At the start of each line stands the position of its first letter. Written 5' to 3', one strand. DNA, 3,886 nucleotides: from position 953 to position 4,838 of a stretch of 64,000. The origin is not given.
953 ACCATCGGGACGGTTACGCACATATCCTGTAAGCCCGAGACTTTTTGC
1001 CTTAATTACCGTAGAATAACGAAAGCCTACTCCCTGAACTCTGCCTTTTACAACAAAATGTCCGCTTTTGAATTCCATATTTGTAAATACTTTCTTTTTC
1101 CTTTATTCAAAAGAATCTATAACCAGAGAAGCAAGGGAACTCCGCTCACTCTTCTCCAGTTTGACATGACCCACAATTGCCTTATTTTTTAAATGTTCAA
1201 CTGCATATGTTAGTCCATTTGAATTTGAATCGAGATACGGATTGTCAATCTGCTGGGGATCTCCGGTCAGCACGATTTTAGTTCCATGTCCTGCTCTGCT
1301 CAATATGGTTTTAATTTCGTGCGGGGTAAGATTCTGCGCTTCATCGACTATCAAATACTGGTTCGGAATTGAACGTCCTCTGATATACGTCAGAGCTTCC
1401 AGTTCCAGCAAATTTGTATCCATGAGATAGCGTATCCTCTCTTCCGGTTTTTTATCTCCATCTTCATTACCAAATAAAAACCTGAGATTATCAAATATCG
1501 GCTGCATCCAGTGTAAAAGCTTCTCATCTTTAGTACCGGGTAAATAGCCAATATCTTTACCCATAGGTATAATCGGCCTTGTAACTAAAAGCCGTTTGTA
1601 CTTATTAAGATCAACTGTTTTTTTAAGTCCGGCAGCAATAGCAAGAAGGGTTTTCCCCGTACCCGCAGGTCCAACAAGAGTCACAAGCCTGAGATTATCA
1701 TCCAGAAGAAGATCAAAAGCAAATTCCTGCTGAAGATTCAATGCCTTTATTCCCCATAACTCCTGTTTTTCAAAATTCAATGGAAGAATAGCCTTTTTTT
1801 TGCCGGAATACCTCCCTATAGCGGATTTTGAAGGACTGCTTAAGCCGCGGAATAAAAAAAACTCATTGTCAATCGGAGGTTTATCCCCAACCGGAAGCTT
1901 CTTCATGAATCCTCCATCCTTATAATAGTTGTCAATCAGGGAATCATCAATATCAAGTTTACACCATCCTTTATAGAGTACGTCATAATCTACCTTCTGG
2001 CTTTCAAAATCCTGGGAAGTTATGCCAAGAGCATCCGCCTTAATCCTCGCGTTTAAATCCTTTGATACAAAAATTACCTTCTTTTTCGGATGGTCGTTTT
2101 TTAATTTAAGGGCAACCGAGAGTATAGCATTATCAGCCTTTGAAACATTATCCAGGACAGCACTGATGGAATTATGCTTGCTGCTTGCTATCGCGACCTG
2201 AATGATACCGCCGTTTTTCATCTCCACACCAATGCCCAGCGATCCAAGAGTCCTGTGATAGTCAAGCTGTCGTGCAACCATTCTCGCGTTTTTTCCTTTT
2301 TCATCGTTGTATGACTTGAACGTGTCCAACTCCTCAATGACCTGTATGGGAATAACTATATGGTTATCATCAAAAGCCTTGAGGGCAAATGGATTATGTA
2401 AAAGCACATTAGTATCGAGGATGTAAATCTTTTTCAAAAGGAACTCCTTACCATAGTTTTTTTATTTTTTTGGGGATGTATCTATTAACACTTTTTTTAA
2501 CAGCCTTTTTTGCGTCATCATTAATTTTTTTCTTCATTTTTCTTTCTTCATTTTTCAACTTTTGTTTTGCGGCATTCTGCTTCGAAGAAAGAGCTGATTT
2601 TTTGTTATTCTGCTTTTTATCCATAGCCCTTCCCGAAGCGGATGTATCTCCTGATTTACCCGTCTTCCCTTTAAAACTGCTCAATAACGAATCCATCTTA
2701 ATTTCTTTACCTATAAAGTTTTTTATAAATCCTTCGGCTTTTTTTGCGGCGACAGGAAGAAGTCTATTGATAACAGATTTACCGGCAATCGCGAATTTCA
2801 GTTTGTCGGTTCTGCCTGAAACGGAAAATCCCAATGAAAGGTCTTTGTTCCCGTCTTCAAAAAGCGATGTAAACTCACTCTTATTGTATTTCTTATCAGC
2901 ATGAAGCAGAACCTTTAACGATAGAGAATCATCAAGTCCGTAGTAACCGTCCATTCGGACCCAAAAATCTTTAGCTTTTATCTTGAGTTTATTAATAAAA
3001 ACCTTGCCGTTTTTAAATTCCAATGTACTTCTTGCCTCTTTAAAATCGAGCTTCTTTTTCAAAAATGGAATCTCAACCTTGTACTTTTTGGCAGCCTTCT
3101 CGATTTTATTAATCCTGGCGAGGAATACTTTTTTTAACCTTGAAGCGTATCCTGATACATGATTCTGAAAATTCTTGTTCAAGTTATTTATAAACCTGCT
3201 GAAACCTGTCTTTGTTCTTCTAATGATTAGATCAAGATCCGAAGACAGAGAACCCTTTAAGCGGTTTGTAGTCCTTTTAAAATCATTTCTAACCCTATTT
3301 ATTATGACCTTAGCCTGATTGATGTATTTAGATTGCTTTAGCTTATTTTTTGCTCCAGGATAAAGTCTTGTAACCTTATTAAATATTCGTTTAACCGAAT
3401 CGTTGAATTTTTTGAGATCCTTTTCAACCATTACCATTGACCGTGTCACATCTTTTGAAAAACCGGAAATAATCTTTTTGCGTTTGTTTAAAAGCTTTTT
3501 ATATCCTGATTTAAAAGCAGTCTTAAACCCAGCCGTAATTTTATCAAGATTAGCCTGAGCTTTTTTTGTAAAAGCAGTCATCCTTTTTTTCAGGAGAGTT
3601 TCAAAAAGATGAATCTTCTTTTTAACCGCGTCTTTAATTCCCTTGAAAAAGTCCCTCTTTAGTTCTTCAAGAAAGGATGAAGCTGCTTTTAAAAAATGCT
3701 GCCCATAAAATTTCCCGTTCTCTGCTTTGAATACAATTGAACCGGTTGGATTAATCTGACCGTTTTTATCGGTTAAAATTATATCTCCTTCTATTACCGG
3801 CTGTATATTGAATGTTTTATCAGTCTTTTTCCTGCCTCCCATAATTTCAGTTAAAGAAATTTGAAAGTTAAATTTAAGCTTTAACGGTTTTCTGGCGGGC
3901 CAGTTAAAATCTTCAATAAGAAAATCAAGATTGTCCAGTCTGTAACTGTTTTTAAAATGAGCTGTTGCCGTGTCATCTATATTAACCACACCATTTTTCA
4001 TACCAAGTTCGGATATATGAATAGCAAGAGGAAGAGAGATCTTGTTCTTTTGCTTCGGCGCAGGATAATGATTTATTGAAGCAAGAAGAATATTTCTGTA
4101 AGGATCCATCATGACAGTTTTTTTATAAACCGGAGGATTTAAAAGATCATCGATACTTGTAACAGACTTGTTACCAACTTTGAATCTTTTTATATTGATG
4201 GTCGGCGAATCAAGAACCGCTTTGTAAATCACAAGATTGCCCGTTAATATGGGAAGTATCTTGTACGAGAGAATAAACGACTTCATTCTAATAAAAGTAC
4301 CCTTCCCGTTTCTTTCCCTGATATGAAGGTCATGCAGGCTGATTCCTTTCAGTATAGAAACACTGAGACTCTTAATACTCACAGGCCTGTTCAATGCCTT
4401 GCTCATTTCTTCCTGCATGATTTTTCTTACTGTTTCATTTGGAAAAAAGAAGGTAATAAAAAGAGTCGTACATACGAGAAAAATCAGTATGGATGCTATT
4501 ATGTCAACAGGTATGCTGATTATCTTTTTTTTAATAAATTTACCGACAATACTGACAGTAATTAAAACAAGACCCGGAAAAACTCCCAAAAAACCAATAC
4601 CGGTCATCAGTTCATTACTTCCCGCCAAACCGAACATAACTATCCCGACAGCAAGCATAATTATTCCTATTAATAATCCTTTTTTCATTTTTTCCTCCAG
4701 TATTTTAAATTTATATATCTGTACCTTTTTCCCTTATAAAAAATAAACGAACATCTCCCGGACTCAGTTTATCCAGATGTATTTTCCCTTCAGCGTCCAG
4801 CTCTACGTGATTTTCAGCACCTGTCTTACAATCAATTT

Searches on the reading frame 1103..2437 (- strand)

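Call 73: search_protein_families(library=pfam, proteins=[window:1103-2437:-], max_evalue=0.00001)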
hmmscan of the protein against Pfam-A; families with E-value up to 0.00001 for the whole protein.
window:1103-2437:- (444 aa): 5 families
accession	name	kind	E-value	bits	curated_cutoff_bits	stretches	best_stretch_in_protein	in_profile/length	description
PF02562.22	PhoH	-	2.2e-48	164.9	27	1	230-443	2-204/205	PhoH-like protein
PF13638.12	PIN_4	-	2e-34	119.2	21.9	1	5-144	1-131/132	PIN domain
PF13604.12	AAA_30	-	1.9e-10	41.3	27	0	358-397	88-128/191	AAA domain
PF13401.12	AAA_22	-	8.8e-07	29.7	27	1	250-396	6-125/130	AAA domain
PF13245.12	AAA_19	-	2.3e-06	28.3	25.1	0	250-397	12-129/134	AAA domain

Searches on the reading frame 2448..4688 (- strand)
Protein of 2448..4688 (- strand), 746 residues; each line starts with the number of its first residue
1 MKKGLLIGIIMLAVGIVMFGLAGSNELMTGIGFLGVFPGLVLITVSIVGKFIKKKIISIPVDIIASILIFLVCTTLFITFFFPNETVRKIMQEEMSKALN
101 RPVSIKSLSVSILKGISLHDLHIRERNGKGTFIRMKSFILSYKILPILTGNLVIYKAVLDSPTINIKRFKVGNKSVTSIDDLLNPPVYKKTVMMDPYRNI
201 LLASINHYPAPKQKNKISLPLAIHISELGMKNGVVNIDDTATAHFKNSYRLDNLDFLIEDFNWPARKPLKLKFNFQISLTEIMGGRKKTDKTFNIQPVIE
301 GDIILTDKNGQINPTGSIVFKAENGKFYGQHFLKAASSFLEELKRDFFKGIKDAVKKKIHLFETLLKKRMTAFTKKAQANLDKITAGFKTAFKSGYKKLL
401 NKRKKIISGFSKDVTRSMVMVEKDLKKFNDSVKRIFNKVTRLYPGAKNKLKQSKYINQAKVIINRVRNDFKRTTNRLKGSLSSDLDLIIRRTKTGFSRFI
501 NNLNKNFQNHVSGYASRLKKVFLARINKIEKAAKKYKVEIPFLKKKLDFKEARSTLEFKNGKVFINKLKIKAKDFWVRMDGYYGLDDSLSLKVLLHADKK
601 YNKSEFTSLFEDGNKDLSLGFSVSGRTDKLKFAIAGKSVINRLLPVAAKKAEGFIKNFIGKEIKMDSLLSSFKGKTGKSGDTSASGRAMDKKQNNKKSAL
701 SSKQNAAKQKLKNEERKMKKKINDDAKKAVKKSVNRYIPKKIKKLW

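Call 73: search_protein_families(library=pfam, proteins=[window:2448-4688:-], max_evalue=0.00001)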
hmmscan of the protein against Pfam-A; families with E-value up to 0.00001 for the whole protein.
window:2448-4688:- (746 aa): 2 families
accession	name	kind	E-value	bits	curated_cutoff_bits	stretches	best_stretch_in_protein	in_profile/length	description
PF05359.17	DUF748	-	1.3e-13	50.3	50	1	64-262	18-188/1037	Domain of Unknown Function (DUF748)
PF05170.20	AsmA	-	4e-11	42.9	29.8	1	55-252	3-186/607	AsmA family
